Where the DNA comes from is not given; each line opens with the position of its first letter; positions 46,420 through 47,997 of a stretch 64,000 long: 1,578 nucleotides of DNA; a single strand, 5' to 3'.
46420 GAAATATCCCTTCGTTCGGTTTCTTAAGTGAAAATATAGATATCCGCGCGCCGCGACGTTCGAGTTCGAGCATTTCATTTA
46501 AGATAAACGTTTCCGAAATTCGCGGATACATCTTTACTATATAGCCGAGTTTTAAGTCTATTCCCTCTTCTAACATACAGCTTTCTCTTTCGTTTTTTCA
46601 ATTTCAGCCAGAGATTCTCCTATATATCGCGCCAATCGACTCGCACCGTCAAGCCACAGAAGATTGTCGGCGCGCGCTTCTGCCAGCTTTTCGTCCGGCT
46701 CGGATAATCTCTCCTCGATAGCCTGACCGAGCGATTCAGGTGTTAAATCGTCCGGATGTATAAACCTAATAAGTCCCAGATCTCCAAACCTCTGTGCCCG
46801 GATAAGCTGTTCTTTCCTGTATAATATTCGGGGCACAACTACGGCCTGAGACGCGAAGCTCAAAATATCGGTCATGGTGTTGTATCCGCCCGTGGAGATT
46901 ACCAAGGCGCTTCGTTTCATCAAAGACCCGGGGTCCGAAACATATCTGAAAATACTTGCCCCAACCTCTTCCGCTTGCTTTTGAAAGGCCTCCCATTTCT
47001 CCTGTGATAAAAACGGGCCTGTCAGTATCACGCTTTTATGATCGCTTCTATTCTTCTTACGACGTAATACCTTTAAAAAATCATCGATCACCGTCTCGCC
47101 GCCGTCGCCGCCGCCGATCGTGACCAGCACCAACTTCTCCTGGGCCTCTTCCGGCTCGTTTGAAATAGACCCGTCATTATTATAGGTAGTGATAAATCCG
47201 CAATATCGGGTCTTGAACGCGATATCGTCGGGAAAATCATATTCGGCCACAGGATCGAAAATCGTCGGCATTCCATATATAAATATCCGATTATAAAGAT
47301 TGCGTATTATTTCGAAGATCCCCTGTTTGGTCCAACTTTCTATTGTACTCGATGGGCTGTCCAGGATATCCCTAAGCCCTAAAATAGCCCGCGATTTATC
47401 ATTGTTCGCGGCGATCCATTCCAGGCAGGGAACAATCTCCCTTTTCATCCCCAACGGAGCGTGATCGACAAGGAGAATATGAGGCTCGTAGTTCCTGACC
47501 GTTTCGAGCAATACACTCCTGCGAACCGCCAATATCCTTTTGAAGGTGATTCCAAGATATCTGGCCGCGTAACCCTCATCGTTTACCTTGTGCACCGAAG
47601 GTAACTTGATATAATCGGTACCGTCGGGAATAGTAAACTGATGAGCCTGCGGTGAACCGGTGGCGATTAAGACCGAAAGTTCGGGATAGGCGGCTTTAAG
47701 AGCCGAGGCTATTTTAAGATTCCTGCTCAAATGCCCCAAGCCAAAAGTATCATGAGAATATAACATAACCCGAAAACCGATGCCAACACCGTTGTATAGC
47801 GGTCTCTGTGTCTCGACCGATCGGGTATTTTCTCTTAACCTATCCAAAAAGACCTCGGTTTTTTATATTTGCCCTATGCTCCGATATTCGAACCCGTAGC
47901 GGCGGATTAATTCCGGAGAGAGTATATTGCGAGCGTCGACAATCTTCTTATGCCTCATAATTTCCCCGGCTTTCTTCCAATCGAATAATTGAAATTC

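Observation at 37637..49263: Twelve-kb locus for an apparently undescribed phosphorylated glycoconjugate with dedicated exporter and outer-membrane barrel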

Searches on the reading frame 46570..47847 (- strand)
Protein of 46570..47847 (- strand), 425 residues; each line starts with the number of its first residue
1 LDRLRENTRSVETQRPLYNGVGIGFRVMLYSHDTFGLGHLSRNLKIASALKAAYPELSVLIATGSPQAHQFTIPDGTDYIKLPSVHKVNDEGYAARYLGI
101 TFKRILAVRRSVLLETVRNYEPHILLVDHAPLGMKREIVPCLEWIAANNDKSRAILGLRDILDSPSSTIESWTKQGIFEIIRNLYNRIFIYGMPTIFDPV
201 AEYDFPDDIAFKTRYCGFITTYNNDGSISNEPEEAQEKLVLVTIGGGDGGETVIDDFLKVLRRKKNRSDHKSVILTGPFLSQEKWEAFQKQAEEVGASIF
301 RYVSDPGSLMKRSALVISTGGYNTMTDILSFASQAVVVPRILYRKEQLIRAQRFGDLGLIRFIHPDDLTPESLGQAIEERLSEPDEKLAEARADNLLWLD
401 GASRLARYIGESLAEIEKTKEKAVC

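Call 3: search_protein_families(library=pfam, proteins=[window:46570-47847:-], max_evalue=0.01)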
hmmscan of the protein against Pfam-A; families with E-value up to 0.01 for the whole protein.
window:46570-47847:- (425 aa): 1 family
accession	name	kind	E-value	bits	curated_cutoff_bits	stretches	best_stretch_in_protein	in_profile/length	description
PF04101.22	Glyco_tran_28_C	-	3.3e-13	50.4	22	1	242-393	3-153/166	Glycosyltransferase family 28 C-terminal domain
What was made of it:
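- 46570..47847 (-): GT-B glycosyltransferase of the GT1/GT28 clan (MurG-like C-terminal domain). Probably catalyses the first, regulated transfer. PF04101 50 bits (call 3).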

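Call 4: search_protein_families(library=ncbifam, proteins=[window:46570-47847:-], max_evalue=0.01)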
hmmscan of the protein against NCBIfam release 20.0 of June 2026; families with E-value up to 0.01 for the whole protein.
window:46570-47847:- (425 aa): 8 families
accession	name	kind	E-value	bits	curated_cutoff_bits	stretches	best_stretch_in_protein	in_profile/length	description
TIGR01426.2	MGT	subfamily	3.5e-07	29.6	260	1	301-383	282-360/393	macrolide family glycosyltransferase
TIGR01133.1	murG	equivalog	7.5e-07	28.5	250.25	1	233-407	177-351/353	undecaprenyldiphospho-muramoylpentapeptide beta-N-acetylglucosaminyltransferase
TIGR03590.1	PseG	equivalog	4.5e-06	26.5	153.55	0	234-324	167-254/280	UDP-2,4-diacetamido-2,4,6-trideoxy-beta-L-altropyranose hydrolase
TIGR00661.1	MJ1255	subfamily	2e-05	24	195.9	1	309-368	244-302/321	MJ1255/VC2487 family glycosyltransferase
NF000362.1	self_GT_OleI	exception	2e-05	24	700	1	299-393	309-401/424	OleI family self-immunity macrolide glycosyltransferase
NF000354.1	glycotrans_Rgt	equivalog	0.00017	20.8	800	1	307-412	300-401/411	rifamycin-inactivating glycosyltransferase Rgt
NF009102.0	PRK12446.1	equivalog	0.0056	15.6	339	1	293-388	232-329/352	undecaprenyldiphospho-muramoylpentapeptide beta-N-acetylglucosaminyltransferase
NF041548.1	PssE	equivalog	0.0079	16.1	120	0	294-343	40-88/146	PssE/Cps14G family polysaccharide biosynthesis glycosyltransferase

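Call 16: search_solved_structures(query=window:46570-47847:-, max_evalue=1)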
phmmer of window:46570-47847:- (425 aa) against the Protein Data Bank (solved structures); distinct sequences matched with E-value up to 1: 13.
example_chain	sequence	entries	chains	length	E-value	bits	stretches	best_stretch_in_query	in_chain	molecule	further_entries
2iya_A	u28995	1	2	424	0.00036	22.6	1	299-394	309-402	OLEANDOMYCIN GLYCOSYLTRANSFERASE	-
6kqx_A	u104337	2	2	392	0.0016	20.6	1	308-391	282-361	Uncharacterized UDP-glucosyltransferase YjiC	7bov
6kqw_A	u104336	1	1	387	0.0017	20.4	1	308-390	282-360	Uncharacterized UDP-glucosyltransferase YjiC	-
3wad_A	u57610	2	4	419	0.0058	18.7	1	309-411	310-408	Glycosyltransferase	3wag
7vlb_A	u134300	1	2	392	0.009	18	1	309-392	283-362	UDP-glycosyltransferase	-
6pnt_A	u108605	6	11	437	0.0099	17.9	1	254-392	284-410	UDP-glycosyltransferase 202A2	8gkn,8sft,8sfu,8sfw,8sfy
8h5d_A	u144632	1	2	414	0.018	17.1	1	308-409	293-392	Glycosyltransferase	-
7lvy_A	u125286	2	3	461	0.075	15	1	283-384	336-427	UDP-glycosyltransferase 203A2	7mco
7d1i_A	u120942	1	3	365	0.084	14.9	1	294-377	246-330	UDP-N-acetylglucosamine--N-acetylmuramyl-(pentapeptide) pyrophosphoryl-undecaprenol N-acet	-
7vm0_A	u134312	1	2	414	0.098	14.6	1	308-405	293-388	Glycosyl transferase family 1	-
5du2_A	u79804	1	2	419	0.2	13.6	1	300-383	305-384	EspG2 glycosyltransferase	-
3ia7_A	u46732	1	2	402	0.46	12.4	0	329-384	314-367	CalG4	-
7aor_w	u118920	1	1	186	0.82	11.6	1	31-150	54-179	Protein FYV4, mitochondrial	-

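Call 40: search_solved_structures(query=A3, max_evalue=1)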
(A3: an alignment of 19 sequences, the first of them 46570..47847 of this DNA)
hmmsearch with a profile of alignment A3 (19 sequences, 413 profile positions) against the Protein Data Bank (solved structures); distinct sequences matched with E-value up to 1: 26.
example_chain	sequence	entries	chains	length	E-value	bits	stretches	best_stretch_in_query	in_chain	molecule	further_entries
1f0k_A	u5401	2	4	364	5.8e-10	41.4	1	232-373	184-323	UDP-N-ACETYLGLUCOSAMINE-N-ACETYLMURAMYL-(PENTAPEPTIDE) PYROPHOSPHORYL-UNDECAPRENOL N-ACETY | UDP-N-acetylglucosamine--N-acetylmuramyl-(pentapeptide) pyrophospho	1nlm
7d1i_A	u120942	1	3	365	8e-09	37.7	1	223-376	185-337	UDP-N-acetylglucosamine--N-acetylmuramyl-(pentapeptide) pyrophosphoryl-undecaprenol N-acet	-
6kqx_A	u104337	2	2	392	1.8e-08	36.5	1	297-401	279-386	Uncharacterized UDP-glucosyltransferase YjiC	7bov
6kqw_A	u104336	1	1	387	3.1e-08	35.7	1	297-397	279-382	Uncharacterized UDP-glucosyltransferase YjiC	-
7vlb_A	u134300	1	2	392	4.5e-08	35.2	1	294-401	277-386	UDP-glycosyltransferase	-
8h5d_A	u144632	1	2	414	5.3e-06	28.4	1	292-408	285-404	Glycosyltransferase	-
2iya_A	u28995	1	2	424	9.9e-06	27.5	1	289-392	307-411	OLEANDOMYCIN GLYCOSYLTRANSFERASE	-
7vm0_A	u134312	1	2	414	2.2e-05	26.3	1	292-408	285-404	Glycosyl transferase family 1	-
10zg_A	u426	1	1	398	4e-05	25.5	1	162-377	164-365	Glycosyl transferase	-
3s2u_A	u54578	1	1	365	0.0043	18.8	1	228-377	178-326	UDP-N-acetylglucosamine--N-acetylmuramyl-(pentapeptide) pyrophosphoryl-undecaprenol N-acet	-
6pnt_A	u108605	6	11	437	0.006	18.3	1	300-377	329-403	UDP-glycosyltransferase 202A2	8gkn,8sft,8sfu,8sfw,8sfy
7lvy_A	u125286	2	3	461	0.015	17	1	294-385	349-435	UDP-glycosyltransferase 203A2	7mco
3wad_A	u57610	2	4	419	0.027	16.1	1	288-379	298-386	Glycosyltransferase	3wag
5du2_A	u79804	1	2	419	0.036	15.7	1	300-402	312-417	EspG2 glycosyltransferase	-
3ia7_A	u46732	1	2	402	0.069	14.8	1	300-380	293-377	CalG4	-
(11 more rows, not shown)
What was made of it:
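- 46570..47847 (-): Profile against PDB: MurG at 5.8e-10 (call 40).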

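Call 41: search_protein_families(library=pfam, alignment_id=A3, max_evalue=0.01)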
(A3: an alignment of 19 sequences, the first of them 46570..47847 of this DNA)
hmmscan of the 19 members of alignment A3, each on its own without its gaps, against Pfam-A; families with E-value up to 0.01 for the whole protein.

A. member 1, window:46570-47847:- (425 aa): 1 family
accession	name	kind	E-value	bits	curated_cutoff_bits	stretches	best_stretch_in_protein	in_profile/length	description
PF04101.22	Glyco_tran_28_C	-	3.3e-13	50.4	22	1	242-393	3-153/166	Glycosyltransferase family 28 C-terminal domain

B. families by the number of members that match (of 19 scanned): 4 families
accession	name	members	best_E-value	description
PF04101.22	Glyco_tran_28_C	18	1.8e-14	Glycosyltransferase family 28 C-terminal domain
PF13528.12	Glyco_trans_1_3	6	0.00083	Glycosyl transferase family 1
PF06722.18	EryCIII-like_C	1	0.0062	Erythromycin biosynthesis protein CIII-like, C-terminal domain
PF20471.4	DUF6716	1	0.0064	Putative glycosyltransferase (DUF6716)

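Call 66: find_homologous_proteins(query=window:46570-47847:-, max_evalue=1e-10)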
Query window:46570-47847:- (425 aa): 5406 proteins with E <= 1e-10 among 8000 candidates; the best 120 are listed.
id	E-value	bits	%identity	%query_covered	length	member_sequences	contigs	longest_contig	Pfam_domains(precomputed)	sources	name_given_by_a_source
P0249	1.7e-282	954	100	100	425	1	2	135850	PF04101.23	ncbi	ncbi:MAG: glycosyltransferase [candidate division Zixibacteria bacterium]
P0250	2.2e-218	743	77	99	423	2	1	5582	PF04101.23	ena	-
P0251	2.7e-217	739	76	99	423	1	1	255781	PF04101.23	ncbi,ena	-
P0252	1.3e-171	589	64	98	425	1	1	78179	PF04101.23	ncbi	-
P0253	1.1e-164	566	62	95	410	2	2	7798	PF04101.23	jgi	-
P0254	5.8e-156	537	59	95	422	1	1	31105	PF04101.23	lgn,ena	-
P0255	6.1e-152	524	56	94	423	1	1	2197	PF04101.23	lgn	-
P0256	2.6e-149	516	58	93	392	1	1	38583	PF04101.23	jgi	-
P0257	2.9e-134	466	53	94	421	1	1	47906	PF04101.23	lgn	-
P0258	7.4e-132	458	51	92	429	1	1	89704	PF04101.23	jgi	jgi:predicted glycosyltransferase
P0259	8.6e-132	458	49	95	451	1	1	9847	PF04101.23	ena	-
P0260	2.8e-129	450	51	94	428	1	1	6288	PF04101.23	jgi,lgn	jgi:predicted glycosyltransferase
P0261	2.5e-128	446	49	95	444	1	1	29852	PF04101.23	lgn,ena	-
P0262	1.3e-126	441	50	95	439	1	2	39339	PF04101.23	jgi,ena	jgi:predicted glycosyltransferase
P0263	2.9e-124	433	49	93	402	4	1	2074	PF04101.23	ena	-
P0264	1.3e-122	428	47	95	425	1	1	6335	PF04101.23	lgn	-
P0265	2.4e-122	427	50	94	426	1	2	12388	PF04101.23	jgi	jgi:predicted glycosyltransferase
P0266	1.1e-121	425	47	96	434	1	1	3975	PF04101.23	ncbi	-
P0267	4.2e-120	419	45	96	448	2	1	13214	PF04101.23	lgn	-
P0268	1.4e-119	418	46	94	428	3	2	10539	PF04101.23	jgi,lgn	jgi:predicted glycosyltransferase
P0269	1.4e-118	414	46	95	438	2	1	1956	PF04101.23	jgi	-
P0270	3.1e-118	413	46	92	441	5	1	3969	PF04101.23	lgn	-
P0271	4.4e-117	409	47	93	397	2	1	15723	PF04101.23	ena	-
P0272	5.8e-115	402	45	94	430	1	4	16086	PF04101.23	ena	-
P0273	8.5e-115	402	45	94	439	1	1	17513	PF04101.23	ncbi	-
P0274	8.8e-114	399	47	92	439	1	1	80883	PF04101.23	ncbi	-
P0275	9.3e-114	398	46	92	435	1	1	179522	PF04101.23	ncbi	-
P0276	2.0e-113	397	46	92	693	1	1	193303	PF13426.14,PF13188.14,PF04101.23,PF08448.17,PF00989.32,PF00072.31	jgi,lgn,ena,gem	-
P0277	3.2e-113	397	48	92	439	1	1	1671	PF04101.23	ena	-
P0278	4.0e-113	396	47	95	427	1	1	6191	PF04101.23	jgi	-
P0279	4.5e-113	396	46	94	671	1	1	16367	PF13426.14,PF13188.14,PF04101.23,PF08448.17,PF00989.32,PF00072.31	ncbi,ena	-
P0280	8.3e-113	395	45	93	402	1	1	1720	PF04101.23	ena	-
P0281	1.1e-112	395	44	92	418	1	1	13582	PF04101.23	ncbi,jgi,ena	-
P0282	2.6e-112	394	44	98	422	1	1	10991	PF04101.23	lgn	-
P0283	4.5e-112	393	44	92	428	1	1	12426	PF04101.23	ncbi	-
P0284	1.1e-111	392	45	92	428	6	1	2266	PF04101.23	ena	-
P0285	2.8e-111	390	46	95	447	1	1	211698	PF04101.23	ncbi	-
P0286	2.9e-111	390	43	95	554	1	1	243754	PF04101.23,PF00072.31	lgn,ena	-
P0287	3.3e-111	390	46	92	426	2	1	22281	PF04101.23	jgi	jgi:predicted glycosyltransferase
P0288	6.5e-110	386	46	89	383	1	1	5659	PF04101.23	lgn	-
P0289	1.0e-109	385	44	94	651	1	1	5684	PF13426.14,PF13188.14,PF04101.23,PF08448.17,PF00989.32,PF00072.31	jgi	jgi:PAS domain S-box-containing protein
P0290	3.0e-109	384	44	94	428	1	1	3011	PF04101.23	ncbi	-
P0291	7.7e-109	382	45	92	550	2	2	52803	PF04101.23,PF00072.31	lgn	-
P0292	1.2e-108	382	43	95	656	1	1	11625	PF04101.23,PF00072.31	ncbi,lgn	-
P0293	1.2e-108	382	45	94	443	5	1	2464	PF04101.23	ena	-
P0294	1.7e-108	381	44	94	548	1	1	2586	PF04101.23,PF00072.31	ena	-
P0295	1.8e-108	381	44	97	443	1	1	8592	PF04101.23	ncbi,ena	-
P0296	1.9e-108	381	45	93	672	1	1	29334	PF13426.14,PF04101.23,PF08448.17,PF00989.32,PF00072.31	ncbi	-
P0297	1.9e-108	381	44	93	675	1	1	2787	PF04101.23,PF00989.32,PF00072.31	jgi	jgi:PAS domain S-box-containing protein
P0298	3.2e-108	380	41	96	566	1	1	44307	PF04101.23,PF06722.19,PF00072.31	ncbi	ncbi:MAG: response regulator [Planctomycetota bacterium]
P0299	4.6e-108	380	45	91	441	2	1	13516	PF04101.23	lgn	-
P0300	7.7e-108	379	44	92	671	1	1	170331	PF13188.14,PF04101.23,PF00989.32,PF00072.31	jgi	jgi:PAS domain S-box-containing protein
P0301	1.1e-107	378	42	95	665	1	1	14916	PF04101.23,PF00072.31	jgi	jgi:predicted glycosyltransferase/CheY-like chemotaxis protein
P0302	1.5e-107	378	43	97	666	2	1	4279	PF04101.23,PF08448.17,PF00989.32,PF00072.31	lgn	-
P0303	1.8e-107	378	46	91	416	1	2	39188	PF04101.23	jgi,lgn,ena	-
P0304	1.9e-107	378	44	93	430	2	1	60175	PF04101.23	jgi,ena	-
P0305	2.0e-107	378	41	95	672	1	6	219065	PF13426.14,PF04101.23,PF08448.17,PF00989.32,PF00072.31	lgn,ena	-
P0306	2.1e-107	378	42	95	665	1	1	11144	PF04101.23,PF00072.31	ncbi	-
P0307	2.3e-107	377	45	92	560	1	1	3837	PF04101.23,PF00072.31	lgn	-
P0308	7.7e-107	376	46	91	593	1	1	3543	PF13188.14,PF04101.23,PF08448.17,PF00989.32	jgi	jgi:PAS domain S-box-containing protein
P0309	1.1e-106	375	43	95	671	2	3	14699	PF04101.23,PF08448.17,PF00072.31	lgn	-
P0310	2.3e-106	374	43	93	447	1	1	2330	PF04101.23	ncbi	-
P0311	3.1e-106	374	45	92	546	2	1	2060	PF04101.23,PF00072.31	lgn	-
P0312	5.1e-106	373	43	92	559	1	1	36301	PF04101.23,PF00072.31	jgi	jgi:predicted glycosyltransferase/DNA-binding NarL/FixJ family response regulator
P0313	9.1e-106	372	43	92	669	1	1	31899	PF04101.23,PF06722.19,PF00072.31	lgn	-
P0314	1.1e-105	372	44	92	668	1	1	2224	PF04101.23,PF08448.17,PF00989.32,PF00072.31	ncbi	-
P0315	1.5e-105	371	44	96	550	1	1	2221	PF04101.23,PF00072.31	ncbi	-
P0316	3.1e-105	370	43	92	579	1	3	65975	PF04101.23,PF00072.31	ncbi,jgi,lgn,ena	-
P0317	3.9e-105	370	42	94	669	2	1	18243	PF13426.14,PF13188.14,PF04101.23,PF08448.17,PF00989.32,PF00072.31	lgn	-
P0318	6.9e-105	369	44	91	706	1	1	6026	PF13188.14,PF04101.23,PF08448.17,PF00989.32,PF00072.31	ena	-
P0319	9.2e-105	369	42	96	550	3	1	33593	PF04101.23,PF00072.31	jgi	jgi:predicted glycosyltransferase/CheY-like chemotaxis protein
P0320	1.0e-104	369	45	92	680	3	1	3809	PF04101.23,PF08448.17,PF00989.32,PF00072.31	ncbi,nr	ncbi:MAG: response regulator [Myxococcales bacterium]|nr:MAG: response regulator [Myxococcales bacte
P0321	1.2e-104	368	44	92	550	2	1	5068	PF04101.23,PF00072.31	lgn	-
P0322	1.7e-104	368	43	92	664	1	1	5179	PF13426.14,PF04101.23,PF08448.17,PF00989.32,PF00072.31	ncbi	-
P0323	1.8e-104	368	45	95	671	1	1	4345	PF04101.23,PF08448.17,PF00989.32,PF00072.31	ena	-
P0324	1.8e-104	368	42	92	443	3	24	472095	PF04101.23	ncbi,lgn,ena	-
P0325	2.4e-104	368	44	94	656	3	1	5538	PF04101.23,PF08448.17,PF00989.32,PF00072.31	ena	-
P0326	3.0e-104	367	45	90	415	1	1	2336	PF04101.23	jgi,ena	-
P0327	4.2e-104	367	44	91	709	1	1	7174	PF13426.14,PF04101.23,PF08448.17,PF00989.32,PF00072.31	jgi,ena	-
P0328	4.3e-104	367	44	91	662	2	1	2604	PF13426.14,PF04101.23,PF00989.32,PF00072.31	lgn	-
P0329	5.9e-104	366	45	94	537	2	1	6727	PF04101.23,PF00072.31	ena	-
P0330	6.7e-104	366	44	94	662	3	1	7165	PF13188.14,PF04101.23,PF08448.17,PF00989.32,PF00072.31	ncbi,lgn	ncbi:MAG: response regulator [Planctomycetota bacterium]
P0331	9.6e-104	366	44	95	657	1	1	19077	PF04101.23,PF08448.17,PF00989.32,PF00072.31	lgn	-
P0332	1.8e-103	365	42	93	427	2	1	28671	PF04101.23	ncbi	ncbi:MAG: glycosyltransferase family protein [Candidatus Zixiibacteriota bacterium]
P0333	2.3e-103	364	42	91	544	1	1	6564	PF04101.23,PF00072.31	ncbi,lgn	-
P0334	5.4e-103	363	42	94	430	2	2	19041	PF04101.23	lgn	-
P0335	5.5e-103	363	43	92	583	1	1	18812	PF04101.23,PF00072.31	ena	-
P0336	8.0e-103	362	44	95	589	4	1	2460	PF04101.23,PF00072.31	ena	-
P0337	8.2e-103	362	43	98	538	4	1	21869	PF04101.23,PF00072.31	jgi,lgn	jgi:predicted glycosyltransferase/CheY-like chemotaxis protein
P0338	8.4e-103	362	42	91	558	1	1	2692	PF04101.23,PF00072.31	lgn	-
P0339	1.1e-102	362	41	94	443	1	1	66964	PF04101.23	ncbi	-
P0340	1.2e-102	362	43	92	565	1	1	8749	PF04101.23,PF00072.31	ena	-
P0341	2.1e-102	361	42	91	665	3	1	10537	PF13426.14,PF13188.14,PF04101.23,PF24820.2,PF08448.17,PF00989.32,PF00072.31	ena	-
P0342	2.3e-102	361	44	91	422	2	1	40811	PF04101.23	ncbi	-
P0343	2.7e-102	361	43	90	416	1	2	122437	PF04101.23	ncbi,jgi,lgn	-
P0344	3.4e-102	360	41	96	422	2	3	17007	PF04101.23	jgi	-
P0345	3.6e-102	360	44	91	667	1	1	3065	PF04101.23,PF08448.17,PF00989.32,PF00072.31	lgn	-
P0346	5.3e-102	360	44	91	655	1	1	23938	PF13188.14,PF04101.23,PF08448.17,PF00989.32,PF00072.31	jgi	jgi:PAS domain S-box-containing protein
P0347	5.5e-102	360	41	92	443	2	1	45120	PF04101.23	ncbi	-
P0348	8.8e-102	359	43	93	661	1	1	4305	PF13188.14,PF04101.23,PF08448.17,PF00989.32,PF00072.31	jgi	jgi:PAS domain S-box-containing protein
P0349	8.9e-102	359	44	92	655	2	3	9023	PF13426.14,PF13188.14,PF04101.23,PF08448.17,PF00989.32,PF00072.31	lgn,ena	-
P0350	9.6e-102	359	43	96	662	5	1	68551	PF13426.14,PF04101.23,PF08448.17,PF00989.32,PF00072.31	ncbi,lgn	-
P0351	1.1e-101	359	43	91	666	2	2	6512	PF13188.14,PF04101.23,PF08448.17,PF00989.32,PF00072.31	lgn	-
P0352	1.1e-101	359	45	90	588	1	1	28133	PF04101.23,PF00072.31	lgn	-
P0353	1.3e-101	359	43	91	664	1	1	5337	PF04101.23,PF00989.32,PF00072.31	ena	-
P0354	2.6e-101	358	40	94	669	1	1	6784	PF13188.14,PF04101.23,PF00989.32,PF00072.31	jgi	-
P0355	3.3e-101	357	42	95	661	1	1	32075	PF04101.23,PF00989.32,PF00072.31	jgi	-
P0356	4.9e-101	357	41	97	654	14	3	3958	PF13426.14,PF13188.14,PF04101.23,PF08448.17,PF00989.32,PF00072.31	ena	-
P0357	5.3e-101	356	42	94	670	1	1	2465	PF04101.23,PF08448.17,PF00072.31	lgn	-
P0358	5.5e-101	356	41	92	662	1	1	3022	PF13188.14,PF04101.23,PF08448.17,PF00989.32,PF00072.31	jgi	jgi:PAS domain S-box-containing protein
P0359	5.9e-101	356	42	92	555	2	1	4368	PF04101.23,PF00072.31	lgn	-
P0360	9.4e-101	356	44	90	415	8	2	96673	PF04101.23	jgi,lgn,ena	-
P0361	1.1e-100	355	43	92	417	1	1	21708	PF04101.23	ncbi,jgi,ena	-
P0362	1.3e-100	355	44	93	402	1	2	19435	PF04101.23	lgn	-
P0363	1.6e-100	355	43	91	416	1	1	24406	PF04101.23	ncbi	-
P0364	1.6e-100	355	41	92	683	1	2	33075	PF04101.23,PF00072.31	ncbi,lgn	-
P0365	1.6e-100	355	43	89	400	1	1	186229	PF04101.23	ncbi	ncbi:MAG: glycosyltransferase [Candidatus Zixiibacteriota bacterium]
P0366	2.2e-100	354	44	92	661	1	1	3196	PF13426.14,PF04101.23,PF08448.17,PF00989.32,PF00072.31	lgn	-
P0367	3.0e-100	354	42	94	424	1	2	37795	PF04101.23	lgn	-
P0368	3.4e-100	354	43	91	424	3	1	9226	PF04101.23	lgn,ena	-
